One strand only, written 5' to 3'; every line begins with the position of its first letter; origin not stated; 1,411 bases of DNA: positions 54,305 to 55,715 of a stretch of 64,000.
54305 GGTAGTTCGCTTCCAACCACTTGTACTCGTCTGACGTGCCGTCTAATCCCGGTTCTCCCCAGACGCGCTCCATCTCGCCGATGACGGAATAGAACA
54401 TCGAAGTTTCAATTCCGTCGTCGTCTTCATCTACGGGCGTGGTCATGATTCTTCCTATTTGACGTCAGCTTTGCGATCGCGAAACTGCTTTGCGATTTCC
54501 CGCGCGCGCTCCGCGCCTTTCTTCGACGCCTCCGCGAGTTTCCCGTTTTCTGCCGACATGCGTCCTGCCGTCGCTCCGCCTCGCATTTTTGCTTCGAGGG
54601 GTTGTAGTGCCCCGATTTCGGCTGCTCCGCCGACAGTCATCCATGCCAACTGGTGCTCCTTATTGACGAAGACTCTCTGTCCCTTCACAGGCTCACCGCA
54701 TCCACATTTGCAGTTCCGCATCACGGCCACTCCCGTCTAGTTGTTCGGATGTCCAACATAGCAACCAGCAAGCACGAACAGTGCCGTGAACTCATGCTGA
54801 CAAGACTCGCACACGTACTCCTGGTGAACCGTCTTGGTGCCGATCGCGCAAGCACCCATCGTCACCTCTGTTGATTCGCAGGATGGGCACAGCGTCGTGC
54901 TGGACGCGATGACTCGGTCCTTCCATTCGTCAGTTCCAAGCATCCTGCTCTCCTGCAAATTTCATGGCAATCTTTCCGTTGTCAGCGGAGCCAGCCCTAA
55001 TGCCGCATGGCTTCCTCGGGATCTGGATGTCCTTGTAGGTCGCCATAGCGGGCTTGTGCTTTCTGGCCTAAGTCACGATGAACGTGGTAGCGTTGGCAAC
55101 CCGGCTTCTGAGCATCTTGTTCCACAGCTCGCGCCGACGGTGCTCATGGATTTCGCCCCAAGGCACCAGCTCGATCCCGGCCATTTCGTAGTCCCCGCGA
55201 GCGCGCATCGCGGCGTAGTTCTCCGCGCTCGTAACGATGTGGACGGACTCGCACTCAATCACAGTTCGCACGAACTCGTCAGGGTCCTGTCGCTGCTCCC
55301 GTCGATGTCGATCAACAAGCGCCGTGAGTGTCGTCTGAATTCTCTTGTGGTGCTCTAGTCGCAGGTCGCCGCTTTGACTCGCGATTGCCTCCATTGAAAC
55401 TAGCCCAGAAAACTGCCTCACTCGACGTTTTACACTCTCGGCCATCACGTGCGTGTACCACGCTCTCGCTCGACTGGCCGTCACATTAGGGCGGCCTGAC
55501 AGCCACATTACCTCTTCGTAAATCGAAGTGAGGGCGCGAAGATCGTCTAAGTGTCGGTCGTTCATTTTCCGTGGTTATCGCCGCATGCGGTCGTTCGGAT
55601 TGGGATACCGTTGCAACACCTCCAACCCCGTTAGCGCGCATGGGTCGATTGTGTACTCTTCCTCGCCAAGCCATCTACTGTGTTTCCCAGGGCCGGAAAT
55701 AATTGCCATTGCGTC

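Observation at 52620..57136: Eleven tightly packed minus-strand genes of unknown function: candidate defence, anti-defence or toxin island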

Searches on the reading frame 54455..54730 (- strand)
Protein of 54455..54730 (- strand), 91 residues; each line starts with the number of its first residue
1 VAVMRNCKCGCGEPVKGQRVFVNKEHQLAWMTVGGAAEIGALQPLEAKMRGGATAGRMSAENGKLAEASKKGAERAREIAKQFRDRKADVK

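Call 5: search_protein_families(library=pfam, max_evalue=0.1, proteins=[window:54455-54730:-])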
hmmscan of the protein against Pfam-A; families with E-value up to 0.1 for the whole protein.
window:54455-54730:- (91 aa): 0 families

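Call 6: search_protein_families(library=padloc, max_evalue=0.1, proteins=[window:54455-54730:-])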
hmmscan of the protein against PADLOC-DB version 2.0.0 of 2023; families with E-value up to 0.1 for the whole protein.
window:54455-54730:- (91 aa): 1 family
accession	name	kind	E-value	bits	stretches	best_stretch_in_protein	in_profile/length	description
PDLC03935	RmrT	-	0.028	12.2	1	16-66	76-128/207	-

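Call 16: search_protein_families(library=phrogs, max_evalue=0.01, proteins=[window:54455-54730:-])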
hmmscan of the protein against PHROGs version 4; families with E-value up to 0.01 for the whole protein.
window:54455-54730:- (91 aa): 0 families

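Call 57: search_protein_families(library=ncbifam, max_evalue=0.1, proteins=[window:54455-54730:-])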
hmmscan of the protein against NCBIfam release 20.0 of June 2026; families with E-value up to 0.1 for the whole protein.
window:54455-54730:- (91 aa): 0 families

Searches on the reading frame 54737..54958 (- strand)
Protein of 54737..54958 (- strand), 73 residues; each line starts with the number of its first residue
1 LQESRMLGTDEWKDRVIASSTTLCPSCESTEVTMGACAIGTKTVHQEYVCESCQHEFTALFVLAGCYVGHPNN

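Call 5: search_protein_families(library=pfam, max_evalue=0.1, proteins=[window:54737-54958:-])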
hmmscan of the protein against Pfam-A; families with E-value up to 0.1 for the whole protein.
window:54737-54958:- (73 aa): 7 families
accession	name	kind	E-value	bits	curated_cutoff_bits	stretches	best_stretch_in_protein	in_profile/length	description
PF09723.15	Zn_ribbon_8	-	3.3e-05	24.2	34.4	1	47-60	5-18/41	Zinc ribbon domain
PF23451.1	Zn_ribbon_PaaD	-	0.0017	18.4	27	1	19-58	12-50/53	PaaD zinc beta ribbon domain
PF03811.18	Zn_ribbon_InsA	-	0.0018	18.4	26.1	1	18-54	2-35/35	InsA N-terminal domain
PF13451.12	zf_Tbcl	-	0.0079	16.6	24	0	47-58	4-15/48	Probable treble clef domain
PF01096.23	Zn_ribbon_TFIIS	-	0.018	15.3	21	0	48-58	29-39/39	Transcription factor S-II (TFIIS)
PF06827.20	zf-FPG_IleRS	-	0.084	13.2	21.3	0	18-28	18-28/30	Zinc finger found in FPG and IleRS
PF10764.14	Gin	-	0.094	13.2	27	0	44-58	14-28/45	Inhibitor of sigma-G Gin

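Call 6: search_protein_families(library=padloc, max_evalue=0.1, proteins=[window:54737-54958:-])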
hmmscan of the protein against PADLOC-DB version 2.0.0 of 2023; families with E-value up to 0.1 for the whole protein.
window:54737-54958:- (73 aa): 1 family
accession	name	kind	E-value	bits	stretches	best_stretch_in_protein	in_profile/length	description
PDLC02541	PglX|PglXI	-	0.077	9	1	16-58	251-294/919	PglXI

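Call 16: search_protein_families(library=phrogs, max_evalue=0.01, proteins=[window:54737-54958:-])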
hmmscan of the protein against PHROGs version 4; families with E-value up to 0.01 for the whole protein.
window:54737-54958:- (73 aa): 2 families
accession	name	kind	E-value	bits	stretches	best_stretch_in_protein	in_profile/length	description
phrog_1191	-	integration and excision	0.002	19.1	1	18-67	2-49/90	transposase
phrog_6081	-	unknown function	0.0097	16.5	0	20-58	115-154/169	-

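Call 57: search_protein_families(library=ncbifam, max_evalue=0.1, proteins=[window:54737-54958:-])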
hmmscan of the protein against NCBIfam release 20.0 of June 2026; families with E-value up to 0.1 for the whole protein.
window:54737-54958:- (73 aa): 6 families
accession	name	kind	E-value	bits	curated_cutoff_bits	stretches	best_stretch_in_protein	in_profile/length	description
NF050000.1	IS1_IS1595_Zn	domain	5.6e-05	23.6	28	1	40-59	13-33/34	IS1/IS1595 family N-terminal zinc-binding domain-containing protein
TIGR02605.1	CxxC_CxxC_SSSS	subfamily_domain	0.0001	22.3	31.3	1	47-60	5-18/52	FmdB family zinc ribbon protein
TIGR02159.1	PA_CoA_Oxy4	equivalog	0.00049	20.4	108.15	1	19-60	103-143/146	1,2-phenylacetyl-CoA epoxidase subunit PaaD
NF047912.1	ECs_2282_CxxC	subfamily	0.00099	19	37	1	23-58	4-38/60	ECs_2282 family putative zinc-binding protein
NF048018.1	IS256_N_4Cys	domain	0.0024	18.4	27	0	40-57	14-31/31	transposase-like zinc-binding domain-containing protein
NF033558.1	transpos_IS1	equivalog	0.026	14.5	100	1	24-59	1-33/199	IS1 family transposase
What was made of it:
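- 54737..54958 (-): g6: 73-aa CxxC...CxxC zinc-ribbon mini-protein. Sub-threshold zinc-ribbon hits (calls 5, 57).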

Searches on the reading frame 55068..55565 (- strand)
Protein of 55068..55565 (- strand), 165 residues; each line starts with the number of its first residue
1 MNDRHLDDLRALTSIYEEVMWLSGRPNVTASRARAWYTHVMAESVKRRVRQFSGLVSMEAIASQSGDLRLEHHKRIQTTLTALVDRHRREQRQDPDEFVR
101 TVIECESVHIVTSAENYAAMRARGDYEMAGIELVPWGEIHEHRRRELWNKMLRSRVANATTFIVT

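Call 5: search_protein_families(library=pfam, max_evalue=0.1, proteins=[window:55068-55565:-])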
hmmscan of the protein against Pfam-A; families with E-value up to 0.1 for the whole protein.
window:55068-55565:- (165 aa): 1 family
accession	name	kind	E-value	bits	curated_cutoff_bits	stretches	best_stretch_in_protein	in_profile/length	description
PF01031.25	Dynamin_M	-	0.0022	17.7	28.5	1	58-119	219-280/287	Dynamin central region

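Call 6: search_protein_families(library=padloc, max_evalue=0.1, proteins=[window:55068-55565:-])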
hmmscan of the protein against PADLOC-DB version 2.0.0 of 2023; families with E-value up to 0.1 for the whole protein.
window:55068-55565:- (165 aa): 0 families

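Call 16: search_protein_families(library=phrogs, max_evalue=0.01, proteins=[window:55068-55565:-])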
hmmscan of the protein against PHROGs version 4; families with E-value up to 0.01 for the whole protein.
window:55068-55565:- (165 aa): 0 families

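Call 57: search_protein_families(library=ncbifam, max_evalue=0.1, proteins=[window:55068-55565:-])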
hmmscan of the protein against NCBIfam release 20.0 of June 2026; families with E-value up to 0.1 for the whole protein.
window:55068-55565:- (165 aa): 0 families

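Call 72: search_solved_structures(query=window:55068-55565:-, max_evalue=5)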
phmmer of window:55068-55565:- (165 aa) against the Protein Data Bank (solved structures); distinct sequences matched with E-value up to 5: 6.
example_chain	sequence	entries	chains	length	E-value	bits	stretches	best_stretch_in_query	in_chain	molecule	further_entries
8tnw_A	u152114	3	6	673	1.1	12.2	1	78-134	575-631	Sulfate transporter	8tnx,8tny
7ba4_A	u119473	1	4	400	1.4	12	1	19-76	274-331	Cystathionine gamma-lyase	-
7xlm_A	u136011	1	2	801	1.4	11.9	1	78-134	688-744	Sulfate transporter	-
3cwg_A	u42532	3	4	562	1.5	11.8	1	17-82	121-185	Signal transducer and activator of transcription 3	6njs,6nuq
1bg1_A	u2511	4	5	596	1.7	11.7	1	17-82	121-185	PROTEIN (TRANSCRIPTION FACTOR STAT3B) | Signal transducer and activator of transcription 3 | Isoform Stat3B of Signal transducer and activator of transcription 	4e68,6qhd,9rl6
6tlc_B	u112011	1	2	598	1.7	11.7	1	17-82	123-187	Signal transducer and activator of transcription 3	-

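Call 94: find_related_loci(query=window:55068-55565:-, collection=viral_contigs, flank=5000)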
Query window:55068-55565:- (165 aa) in viral_contigs; peptide patterns used: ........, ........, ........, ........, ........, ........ (x = any residue, [..] = any of these).
9 stretches matched a pattern; 7 encode a relative of the query (tblastn E <= 1e-3); 7 distinct loci.
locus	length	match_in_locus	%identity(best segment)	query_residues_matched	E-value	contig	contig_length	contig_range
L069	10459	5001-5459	67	10-162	4e-68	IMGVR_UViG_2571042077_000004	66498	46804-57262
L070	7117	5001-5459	67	10-162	4e-68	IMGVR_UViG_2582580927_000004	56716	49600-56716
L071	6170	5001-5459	67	10-162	4e-68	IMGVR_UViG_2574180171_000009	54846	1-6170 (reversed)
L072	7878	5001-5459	67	10-162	4e-68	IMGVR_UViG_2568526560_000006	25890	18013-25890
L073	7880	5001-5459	67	10-162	4e-68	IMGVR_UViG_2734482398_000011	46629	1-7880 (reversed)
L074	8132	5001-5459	67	10-162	3e-67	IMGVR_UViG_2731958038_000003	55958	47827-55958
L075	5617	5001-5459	66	10-162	4e-67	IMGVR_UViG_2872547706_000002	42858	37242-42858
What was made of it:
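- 55068..55565 (-): g7: 165-aa protein shared with temperate Pseudomonas phages, where it sits in a moron region. Function unknown. 7 IMG/VR loci (call 94).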
